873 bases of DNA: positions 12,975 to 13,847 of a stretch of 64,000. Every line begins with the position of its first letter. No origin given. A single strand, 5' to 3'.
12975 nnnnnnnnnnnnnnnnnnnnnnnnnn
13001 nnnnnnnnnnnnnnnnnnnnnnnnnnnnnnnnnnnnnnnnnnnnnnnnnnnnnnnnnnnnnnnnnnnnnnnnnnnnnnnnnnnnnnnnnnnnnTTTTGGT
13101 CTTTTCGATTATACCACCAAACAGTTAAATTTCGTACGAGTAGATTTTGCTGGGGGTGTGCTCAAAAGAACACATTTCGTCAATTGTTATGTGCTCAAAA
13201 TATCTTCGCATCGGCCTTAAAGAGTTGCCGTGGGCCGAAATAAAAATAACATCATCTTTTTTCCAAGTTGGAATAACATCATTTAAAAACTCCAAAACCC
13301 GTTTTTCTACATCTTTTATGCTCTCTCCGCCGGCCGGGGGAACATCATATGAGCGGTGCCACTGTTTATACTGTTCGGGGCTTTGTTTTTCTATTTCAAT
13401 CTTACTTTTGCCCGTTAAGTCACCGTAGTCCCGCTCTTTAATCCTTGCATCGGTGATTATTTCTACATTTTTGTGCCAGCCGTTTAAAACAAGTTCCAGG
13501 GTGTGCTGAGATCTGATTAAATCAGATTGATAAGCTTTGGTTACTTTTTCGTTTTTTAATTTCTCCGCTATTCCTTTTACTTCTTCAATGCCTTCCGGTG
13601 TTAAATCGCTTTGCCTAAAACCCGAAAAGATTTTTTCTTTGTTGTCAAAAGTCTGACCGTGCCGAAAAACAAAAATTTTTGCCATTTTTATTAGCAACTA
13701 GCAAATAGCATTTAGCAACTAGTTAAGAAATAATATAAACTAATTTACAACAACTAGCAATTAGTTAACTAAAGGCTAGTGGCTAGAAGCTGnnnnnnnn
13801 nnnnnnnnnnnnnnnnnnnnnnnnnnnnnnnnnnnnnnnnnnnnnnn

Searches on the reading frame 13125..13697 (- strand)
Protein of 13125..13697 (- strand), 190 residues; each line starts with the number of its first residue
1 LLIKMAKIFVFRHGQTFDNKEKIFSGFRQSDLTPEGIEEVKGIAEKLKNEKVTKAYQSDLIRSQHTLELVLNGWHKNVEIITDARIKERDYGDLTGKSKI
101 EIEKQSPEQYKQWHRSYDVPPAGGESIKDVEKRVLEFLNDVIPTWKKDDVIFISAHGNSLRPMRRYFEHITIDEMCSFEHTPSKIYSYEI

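Call 9: search_protein_families(library=pfam, proteins=[window:13125-13697:-], max_evalue=0.001)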
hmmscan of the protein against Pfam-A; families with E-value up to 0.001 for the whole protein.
window:13125-13697:- (190 aa): 1 family
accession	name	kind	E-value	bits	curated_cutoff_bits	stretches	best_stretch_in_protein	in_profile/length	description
PF00300.27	His_Phos_1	-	2.6e-39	135.4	21.7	1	8-188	1-179/194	Histidine phosphatase superfamily (branch 1)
